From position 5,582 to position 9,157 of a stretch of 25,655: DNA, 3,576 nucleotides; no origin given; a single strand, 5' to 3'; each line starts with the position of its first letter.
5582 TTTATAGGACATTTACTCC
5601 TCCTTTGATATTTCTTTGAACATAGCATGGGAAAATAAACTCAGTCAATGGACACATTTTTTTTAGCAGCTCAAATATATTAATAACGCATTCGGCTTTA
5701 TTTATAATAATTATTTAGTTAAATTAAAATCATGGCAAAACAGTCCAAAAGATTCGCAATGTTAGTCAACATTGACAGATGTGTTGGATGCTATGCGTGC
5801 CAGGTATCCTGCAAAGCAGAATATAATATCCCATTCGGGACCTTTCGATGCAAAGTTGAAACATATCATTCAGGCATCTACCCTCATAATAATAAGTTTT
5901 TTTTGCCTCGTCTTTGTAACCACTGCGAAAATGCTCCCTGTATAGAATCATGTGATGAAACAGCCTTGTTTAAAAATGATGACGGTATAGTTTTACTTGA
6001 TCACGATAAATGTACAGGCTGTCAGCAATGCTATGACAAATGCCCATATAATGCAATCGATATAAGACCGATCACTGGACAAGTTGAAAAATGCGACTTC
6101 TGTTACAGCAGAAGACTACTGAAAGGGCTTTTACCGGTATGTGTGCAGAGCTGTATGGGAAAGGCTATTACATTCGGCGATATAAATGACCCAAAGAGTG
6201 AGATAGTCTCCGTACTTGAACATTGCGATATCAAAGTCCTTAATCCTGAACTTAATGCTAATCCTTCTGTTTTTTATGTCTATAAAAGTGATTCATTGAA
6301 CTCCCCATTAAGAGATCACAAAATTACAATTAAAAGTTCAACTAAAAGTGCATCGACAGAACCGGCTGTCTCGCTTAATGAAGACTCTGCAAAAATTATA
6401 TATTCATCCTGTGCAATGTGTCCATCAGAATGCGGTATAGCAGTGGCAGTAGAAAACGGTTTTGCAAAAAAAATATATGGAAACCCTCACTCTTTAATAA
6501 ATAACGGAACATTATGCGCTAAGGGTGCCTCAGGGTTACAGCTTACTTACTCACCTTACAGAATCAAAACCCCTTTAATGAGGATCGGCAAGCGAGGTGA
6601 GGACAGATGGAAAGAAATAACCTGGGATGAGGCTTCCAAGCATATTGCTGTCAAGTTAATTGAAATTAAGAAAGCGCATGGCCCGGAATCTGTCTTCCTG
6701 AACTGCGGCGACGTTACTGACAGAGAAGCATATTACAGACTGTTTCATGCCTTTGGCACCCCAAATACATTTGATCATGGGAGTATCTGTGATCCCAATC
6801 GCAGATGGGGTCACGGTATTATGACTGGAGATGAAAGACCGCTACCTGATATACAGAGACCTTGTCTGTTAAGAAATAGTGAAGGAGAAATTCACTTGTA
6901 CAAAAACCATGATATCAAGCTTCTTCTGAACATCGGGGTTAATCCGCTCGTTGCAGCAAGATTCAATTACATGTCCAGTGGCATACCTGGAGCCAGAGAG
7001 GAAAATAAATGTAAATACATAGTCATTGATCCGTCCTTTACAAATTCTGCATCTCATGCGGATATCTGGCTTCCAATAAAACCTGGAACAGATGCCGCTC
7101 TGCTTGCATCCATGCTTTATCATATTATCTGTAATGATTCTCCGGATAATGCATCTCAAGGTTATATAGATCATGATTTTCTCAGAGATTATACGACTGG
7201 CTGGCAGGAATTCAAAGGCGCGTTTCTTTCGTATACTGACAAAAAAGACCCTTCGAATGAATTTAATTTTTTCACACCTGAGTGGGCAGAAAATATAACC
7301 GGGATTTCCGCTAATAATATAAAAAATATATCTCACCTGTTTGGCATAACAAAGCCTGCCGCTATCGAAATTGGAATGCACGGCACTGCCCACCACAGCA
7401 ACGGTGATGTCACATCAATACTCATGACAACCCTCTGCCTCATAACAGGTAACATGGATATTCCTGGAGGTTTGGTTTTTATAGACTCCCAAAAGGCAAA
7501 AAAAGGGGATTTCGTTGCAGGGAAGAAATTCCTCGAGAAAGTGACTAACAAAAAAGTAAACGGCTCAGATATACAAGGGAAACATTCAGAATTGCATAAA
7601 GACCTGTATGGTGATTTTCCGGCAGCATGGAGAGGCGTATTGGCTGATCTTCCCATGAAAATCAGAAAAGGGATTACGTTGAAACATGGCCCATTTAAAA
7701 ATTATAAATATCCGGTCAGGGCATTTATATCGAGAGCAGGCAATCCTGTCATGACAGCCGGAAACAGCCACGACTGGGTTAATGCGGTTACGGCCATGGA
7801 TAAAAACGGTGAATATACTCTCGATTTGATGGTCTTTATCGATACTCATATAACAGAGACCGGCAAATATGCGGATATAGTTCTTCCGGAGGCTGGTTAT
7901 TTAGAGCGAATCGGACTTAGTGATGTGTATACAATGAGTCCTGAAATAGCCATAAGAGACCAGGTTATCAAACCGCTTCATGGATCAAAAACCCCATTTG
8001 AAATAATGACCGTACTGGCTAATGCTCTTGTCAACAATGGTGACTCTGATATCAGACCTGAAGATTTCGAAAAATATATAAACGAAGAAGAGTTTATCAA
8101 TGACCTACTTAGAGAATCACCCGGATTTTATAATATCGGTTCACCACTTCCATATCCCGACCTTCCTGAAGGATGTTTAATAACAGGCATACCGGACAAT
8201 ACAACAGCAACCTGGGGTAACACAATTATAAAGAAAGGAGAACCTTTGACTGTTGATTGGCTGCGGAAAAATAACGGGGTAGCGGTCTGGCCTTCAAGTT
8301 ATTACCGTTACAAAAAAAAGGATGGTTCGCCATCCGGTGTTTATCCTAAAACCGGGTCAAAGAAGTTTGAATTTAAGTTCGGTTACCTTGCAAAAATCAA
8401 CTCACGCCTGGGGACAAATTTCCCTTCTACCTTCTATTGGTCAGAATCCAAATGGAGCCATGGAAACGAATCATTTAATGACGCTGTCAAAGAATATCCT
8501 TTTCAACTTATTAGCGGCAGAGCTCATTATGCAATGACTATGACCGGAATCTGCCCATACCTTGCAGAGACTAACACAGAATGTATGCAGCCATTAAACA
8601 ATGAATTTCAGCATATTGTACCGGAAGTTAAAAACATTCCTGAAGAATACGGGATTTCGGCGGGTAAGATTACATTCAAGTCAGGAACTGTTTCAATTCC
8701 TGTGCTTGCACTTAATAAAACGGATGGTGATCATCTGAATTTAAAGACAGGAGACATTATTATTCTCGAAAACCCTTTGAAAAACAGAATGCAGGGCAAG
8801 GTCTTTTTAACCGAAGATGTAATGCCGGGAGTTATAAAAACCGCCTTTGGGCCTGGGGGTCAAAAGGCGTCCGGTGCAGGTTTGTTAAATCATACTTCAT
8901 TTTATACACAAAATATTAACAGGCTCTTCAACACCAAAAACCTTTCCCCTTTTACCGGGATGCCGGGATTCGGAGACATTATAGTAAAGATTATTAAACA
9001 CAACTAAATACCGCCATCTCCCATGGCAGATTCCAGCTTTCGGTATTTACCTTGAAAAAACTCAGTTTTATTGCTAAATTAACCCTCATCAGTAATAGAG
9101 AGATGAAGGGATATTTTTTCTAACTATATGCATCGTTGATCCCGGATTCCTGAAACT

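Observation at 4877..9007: Stand-alone ArsR + rhodanese + fused Fe-S/Mo-enzyme module: candidate new cytoplasmic sulfur (or metalloid) redox system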

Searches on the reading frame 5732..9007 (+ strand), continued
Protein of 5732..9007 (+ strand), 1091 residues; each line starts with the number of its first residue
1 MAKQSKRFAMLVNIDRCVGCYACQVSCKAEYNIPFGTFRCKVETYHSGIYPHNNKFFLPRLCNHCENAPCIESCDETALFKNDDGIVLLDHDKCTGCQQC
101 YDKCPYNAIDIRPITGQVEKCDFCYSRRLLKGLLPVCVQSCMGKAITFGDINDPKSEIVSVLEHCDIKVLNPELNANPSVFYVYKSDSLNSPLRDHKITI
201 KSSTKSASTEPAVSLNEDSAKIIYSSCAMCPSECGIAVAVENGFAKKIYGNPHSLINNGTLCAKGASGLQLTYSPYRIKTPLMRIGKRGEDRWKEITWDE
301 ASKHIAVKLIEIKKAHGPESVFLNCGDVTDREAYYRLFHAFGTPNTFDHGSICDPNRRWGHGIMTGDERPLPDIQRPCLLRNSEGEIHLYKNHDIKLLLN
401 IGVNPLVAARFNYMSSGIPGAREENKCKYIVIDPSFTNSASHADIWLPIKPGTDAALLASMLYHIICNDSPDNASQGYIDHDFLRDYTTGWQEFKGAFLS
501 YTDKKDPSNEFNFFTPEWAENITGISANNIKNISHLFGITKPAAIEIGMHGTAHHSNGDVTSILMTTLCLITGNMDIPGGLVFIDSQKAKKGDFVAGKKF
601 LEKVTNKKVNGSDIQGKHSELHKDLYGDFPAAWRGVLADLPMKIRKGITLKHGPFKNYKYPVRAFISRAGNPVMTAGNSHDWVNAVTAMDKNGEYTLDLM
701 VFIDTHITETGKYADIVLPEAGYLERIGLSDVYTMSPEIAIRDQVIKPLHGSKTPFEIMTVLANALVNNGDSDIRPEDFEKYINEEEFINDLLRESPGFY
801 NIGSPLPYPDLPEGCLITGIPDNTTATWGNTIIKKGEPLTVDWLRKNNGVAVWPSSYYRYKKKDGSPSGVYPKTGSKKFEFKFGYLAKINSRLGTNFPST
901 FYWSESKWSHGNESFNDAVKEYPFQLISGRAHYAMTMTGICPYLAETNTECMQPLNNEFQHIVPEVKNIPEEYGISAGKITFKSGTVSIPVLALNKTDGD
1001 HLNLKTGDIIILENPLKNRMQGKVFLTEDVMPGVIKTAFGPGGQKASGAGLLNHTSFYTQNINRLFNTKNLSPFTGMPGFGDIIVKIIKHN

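Call 109: predict_structure(alignment_id=A3)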
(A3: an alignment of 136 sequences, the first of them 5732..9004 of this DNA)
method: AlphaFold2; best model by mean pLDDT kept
length: 1091 residues; sequences in the alignment: 136
mean_pLDDT: 90.9   pTM: 0.91
mean pLDDT of the five models: 90.9, 90.3, 90.0, 88.1, 87.1
residues with pLDDT >= 90: 758; 70-90: 301; 50-70: 29; < 50: 3
segments of 3 or more residues with pLDDT < 50: none
pLDDT, mean of each block of 10 residues (from residue 1): 77 86 90 91 84 85 88 90 91 89 90 87 92 91 88 92 90 87 83 82 75 63 90 89 93 90 90 93 96 96 98 98 90 96 92 86 93 93 92 95 66 79 92 86 91 95 97 92 97 98 89 95 96 97 89 87 97 97 91 88 95 96 95 90 97 96 93 91 96 96 94 97 94 92 95 96 98 93 96 95 95 96 95 97 97 96 93 95 96 94 86 79 87 68 84 92 89 91 92 95 95 94 93 90 87 89 91 88 91 64
secondary structure, 60 per line:
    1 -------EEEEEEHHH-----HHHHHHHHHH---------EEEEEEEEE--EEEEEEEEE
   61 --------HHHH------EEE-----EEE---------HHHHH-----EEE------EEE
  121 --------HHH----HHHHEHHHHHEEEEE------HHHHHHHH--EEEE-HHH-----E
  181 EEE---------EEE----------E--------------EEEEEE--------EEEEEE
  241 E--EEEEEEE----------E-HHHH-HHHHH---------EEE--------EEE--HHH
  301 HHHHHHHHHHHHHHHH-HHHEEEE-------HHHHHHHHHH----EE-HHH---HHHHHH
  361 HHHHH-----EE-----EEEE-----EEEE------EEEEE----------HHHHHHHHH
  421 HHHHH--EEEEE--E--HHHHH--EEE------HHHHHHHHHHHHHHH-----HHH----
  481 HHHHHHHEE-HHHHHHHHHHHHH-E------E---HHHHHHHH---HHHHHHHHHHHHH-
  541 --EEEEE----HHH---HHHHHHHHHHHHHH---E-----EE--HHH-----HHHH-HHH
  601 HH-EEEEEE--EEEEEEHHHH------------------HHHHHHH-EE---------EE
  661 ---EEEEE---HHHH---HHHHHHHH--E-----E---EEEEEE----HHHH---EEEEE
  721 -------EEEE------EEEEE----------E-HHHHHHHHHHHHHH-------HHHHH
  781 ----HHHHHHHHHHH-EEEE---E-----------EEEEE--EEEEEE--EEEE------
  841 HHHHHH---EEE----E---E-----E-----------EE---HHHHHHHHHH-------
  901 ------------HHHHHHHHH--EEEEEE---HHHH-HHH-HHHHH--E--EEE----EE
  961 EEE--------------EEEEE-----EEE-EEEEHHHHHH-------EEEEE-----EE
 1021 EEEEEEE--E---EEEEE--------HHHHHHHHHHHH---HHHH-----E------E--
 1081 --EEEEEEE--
elements in order (helices of 4 or more, strands of 3 or more residues): E8-13 H22-31 E41-49 E52-60 H69-72 E79-81 E87-89 H99-103 E109-111 E118-120 H136-139 H141-145 E146-150 H157-164 E167-170 E180-183 E193-195 E221-226 E235-241 E244-250 H263-266 H268-272 E282-284 E293-295 H298-316 E321-324 H332-341 H355-365 E378-381 E387-390 E397-401 H412-425 E428-432 H438-442 E445-447 H454-468 H481-487 H491-503 H516-523 H527-539 E543-547 H558-571 H593-596 H598-602 E604-609 E612-617 H618-621 H640-646 E664-668 H672-675 H679-686 E699-704 H709-712 E716-720 E728-731 E738-742 H755-768 H776-780 H785-795 E797-800 E816-820 E823-828 E831-834 H841-846 E850-852 H884-893 H913-921 E924-929 H933-936 H942-946 E952-954 E959-963 E978-982 E988-990 E992-995 H996-1001 E1009-1013 E1019-1027 E1034-1038 H1047-1058 H1062-1065 E1083-1089

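Call 112: fold_search(model_id=the predicted structure, library=pdb)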
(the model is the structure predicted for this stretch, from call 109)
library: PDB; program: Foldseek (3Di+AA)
matches with E <= 10: 578; with E <= 0.001: 198
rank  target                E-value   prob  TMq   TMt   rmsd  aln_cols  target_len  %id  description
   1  6cz7_A                6.7e-44  1.00  0.57  0.75   6.5       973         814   20  The arsenate respiratory reductase (Arr) complex from Shewanella sp. ANA-3 (released 2018-08-15)
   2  6cz7_C                6.4e-43  1.00  0.55  0.74   7.3       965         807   20  The arsenate respiratory reductase (Arr) complex from Shewanella sp. ANA-3 (released 2018-08-15)
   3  2vpw_A                2.0e-40  1.00  0.54  0.78   6.3       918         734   20  Polysulfide reductase with bound menaquinone (released 2008-06-10)
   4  2e7z                  1.9e-37  1.00  0.54  0.80   6.7       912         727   19  Acetylene Hydratase from Pelobacter acetylenicus (released 2007-02-27)
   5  7l5s                  1.0e-36  1.00  0.50  0.68   8.7       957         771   16  Crystal Structure of Haemophilus influenzae MtsZ at pH 5.5 (released 2021-04-21)
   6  9ktl_A                5.9e-36  1.00  0.50  0.57   7.4       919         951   16  Cryo-EM structure of reduced form of formate dehydrogenase from Rhodobacter aestuarii (RaFDH) with NADH (released 2025-06-18)
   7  7l5i                  6.3e-36  1.00  0.51  0.71   8.3       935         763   17  Crystal Structure of Haemophilus influenzae MtsZ at pH 7.0 (released 2021-04-21)
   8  2dmr                  1.7e-35  1.00  0.50  0.69   8.6       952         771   16  DITHIONITE REDUCED DMSO REDUCTASE FROM RHODOBACTER CAPSULATUS (released 1998-03-18)
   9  9vap_A                2.9e-35  1.00  0.51  0.61  10.7      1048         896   17  Cryo-EM structure of formate dehydrogenase from Shewanella oneidensis MR-1 (SoFdhAB) (released 2026-04-08)
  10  1h5n_A                3.1e-35  1.00  0.51  0.70   8.7       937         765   16  DMSO REDUCTASE MODIFIED BY THE PRESENCE OF DMS AND AIR (released 2002-05-17)
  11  1dms                  4.1e-35  1.00  0.51  0.70   8.9       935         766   16  STRUCTURE OF DMSO REDUCTASE (released 1998-07-01)
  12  4dmr                  9.3e-35  1.00  0.51  0.70   8.6       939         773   17  REDUCED DMSO REDUCTASE FROM RHODOBACTER CAPSULATUS WITH BOUND DMSO SUBSTRATE (released 1998-03-18)
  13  1fdi                  9.8e-35  1.00  0.52  0.77   6.2       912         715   18  OXIDIZED FORM OF FORMATE DEHYDROGENASE H FROM E. COLI COMPLEXED WITH THE INHIBITOR NITRITE (released 1997-08-20)
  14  8j83_A                1.1e-34  1.00  0.51  0.60   9.7      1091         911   16  Crystal structure of formate dehydrogenase from Methylorubrum extorquens AM1 (released 2023-10-11)
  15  2nap                  1.7e-34  1.00  0.51  0.75   7.5       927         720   19  DISSIMILATORY NITRATE REDUCTASE (NAP) FROM DESULFOVIBRIO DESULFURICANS (released 1999-09-19)
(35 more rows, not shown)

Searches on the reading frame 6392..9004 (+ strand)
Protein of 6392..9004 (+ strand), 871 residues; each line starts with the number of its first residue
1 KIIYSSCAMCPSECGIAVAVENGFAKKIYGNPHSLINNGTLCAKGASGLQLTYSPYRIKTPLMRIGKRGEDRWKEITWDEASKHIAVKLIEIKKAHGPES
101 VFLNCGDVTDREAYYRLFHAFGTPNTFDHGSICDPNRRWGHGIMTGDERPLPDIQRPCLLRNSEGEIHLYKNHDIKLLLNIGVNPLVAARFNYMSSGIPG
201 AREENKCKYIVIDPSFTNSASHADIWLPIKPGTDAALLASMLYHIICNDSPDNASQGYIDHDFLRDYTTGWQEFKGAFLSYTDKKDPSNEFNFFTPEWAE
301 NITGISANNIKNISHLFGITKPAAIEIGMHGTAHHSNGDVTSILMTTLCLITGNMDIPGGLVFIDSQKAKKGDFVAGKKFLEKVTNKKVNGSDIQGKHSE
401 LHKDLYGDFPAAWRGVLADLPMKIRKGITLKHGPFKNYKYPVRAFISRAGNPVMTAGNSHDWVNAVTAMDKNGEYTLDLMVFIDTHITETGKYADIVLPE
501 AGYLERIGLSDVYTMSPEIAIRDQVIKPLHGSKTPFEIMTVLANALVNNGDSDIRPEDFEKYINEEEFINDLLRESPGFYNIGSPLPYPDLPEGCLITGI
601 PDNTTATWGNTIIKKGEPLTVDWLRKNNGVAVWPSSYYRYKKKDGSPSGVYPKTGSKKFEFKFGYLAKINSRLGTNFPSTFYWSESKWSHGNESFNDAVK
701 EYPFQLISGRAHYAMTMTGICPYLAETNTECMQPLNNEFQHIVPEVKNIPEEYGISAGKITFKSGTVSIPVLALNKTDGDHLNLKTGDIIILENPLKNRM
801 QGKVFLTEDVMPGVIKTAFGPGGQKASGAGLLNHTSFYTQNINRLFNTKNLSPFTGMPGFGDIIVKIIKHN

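Call 67: search_dna_similar(query=window:6392-9004:+, collection=plasmids, mode=protein, max_rows=40, max_evalue=1e-20)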
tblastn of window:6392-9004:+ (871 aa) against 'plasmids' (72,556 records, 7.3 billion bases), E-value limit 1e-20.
Records with a match: 213; places in all: 215; records where one place covers at least 80% of the query: 3.
Best place of each record, by identity: <60% 213.
By first word of the organism name: Pseudosulfitobacter 47; Escherichia 37; Azospirillum 15; Sulfitobacter 14; Deinococcus 10; Sinorhizobium 10; Streptomyces 6; Salmonella 5; Bradyrhizobium 4; Rhizobium 3; and 44 more.
By predicted mobility (MOB-suite, as given by PLSDB): non-mobilizable 154; mobilizable 47; conjugative 12.
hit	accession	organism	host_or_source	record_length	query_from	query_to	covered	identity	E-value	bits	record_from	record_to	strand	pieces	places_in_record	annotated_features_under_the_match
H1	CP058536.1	Deinococcus sp. D7000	seawater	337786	2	860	99%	22.3%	1e-26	125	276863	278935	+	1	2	molybdopterin oxidoreductase family protein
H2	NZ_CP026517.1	Deinococcus sp. NW-56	whole organism,water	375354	2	756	87%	23.9%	9e-27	125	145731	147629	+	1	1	molybdopterin oxidoreductase family protein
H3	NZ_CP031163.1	Deinococcus wulumuqiensis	cell culture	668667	2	741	85%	22.9%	7e-26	123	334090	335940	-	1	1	molybdopterin oxidoreductase family protein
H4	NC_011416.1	Escherichia coli SE11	-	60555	7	586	67%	28.9%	5e-46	187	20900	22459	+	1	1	phsA: thiosulfate reductase PhsA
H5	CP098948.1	Escherichia coli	culture,Pooled faeces sample collected ...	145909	7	586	67%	28.9%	5e-46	187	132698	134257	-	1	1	phsA: thiosulfate reductase PhsA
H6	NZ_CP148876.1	Salmonella enterica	Homo sapiens,single cell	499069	5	546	62%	29.3%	4e-47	191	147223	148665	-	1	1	phsA: thiosulfate reductase PhsA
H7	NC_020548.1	Azoarcus sp. KH32C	-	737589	1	583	67%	27.1%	4e-42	175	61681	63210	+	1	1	molybdopterin-dependent oxidoreductase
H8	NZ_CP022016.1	Salmonella enterica subsp. enterica serovar India str. ...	-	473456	5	546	62%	29.1%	1e-46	189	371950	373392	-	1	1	phsA: thiosulfate reductase PhsA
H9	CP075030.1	Salmonella enterica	-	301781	5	546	62%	29.1%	2e-41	196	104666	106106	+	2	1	none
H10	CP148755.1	Salmonella enterica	Pig,single cell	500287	5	546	62%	29.2%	3e-40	193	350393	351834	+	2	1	none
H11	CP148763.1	Salmonella enterica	Pig,single cell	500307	5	546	60%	29.7%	4e-42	199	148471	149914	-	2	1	none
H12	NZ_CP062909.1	Escherichia coli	Sus scrofa domesticus,feces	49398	5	546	62%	28.5%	5e-47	190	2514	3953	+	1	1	phsA: thiosulfate reductase PhsA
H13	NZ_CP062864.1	Escherichia coli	Sus scrofa domesticus,feces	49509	5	546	62%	28.5%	5e-47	190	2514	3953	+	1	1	phsA: thiosulfate reductase PhsA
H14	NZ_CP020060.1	Escherichia coli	-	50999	5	546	62%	28.5%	5e-47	190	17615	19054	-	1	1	phsA: thiosulfate reductase PhsA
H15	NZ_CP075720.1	Escherichia coli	Sus scrofa,water sample,wastewater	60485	5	546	62%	28.5%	5e-47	190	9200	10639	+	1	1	phsA: thiosulfate reductase PhsA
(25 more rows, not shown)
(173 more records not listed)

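Call 68: get_annotated_region(hit=H4, flank=3000)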
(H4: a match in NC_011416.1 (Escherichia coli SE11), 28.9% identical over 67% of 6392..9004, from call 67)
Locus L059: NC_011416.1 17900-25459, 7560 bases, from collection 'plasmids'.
description: Escherichia coli SE11 plasmid pSE11-3, complete sequence
organism: Escherichia coli SE11 (NCBI taxid 409438)
taxonomy: Bacteria; Pseudomonadota; Gammaproteobacteria; Enterobacterales; Enterobacteriaceae; Escherichia; Escherichia coli; Escherichia coli SE11
host: -; source: -; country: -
typing (MOB-suite, as given by PLSDB): non-mobilizable; replicon IncFIB
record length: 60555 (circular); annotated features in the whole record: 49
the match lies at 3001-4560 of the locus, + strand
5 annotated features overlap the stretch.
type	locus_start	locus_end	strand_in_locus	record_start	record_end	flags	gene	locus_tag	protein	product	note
CDS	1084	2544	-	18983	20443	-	-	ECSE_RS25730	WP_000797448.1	DASS family sodium-coupled anion symporter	GO:0006820 - monoatomic anion transport [Evidence IEA]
CDS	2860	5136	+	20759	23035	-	phsA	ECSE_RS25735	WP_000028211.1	thiosulfate reductase PhsA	-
CDS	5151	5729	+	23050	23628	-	phsB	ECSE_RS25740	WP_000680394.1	thiosulfate reductase electron transport protein PhsB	-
CDS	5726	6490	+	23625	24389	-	phsC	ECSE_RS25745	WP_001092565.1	thiosulfate reductase cytochrome B subunit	-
CDS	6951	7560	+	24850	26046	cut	-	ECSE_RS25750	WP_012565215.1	IS110-like element ISEc20 family transposase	GO:0006313 - DNA transposition [Evidence IEA]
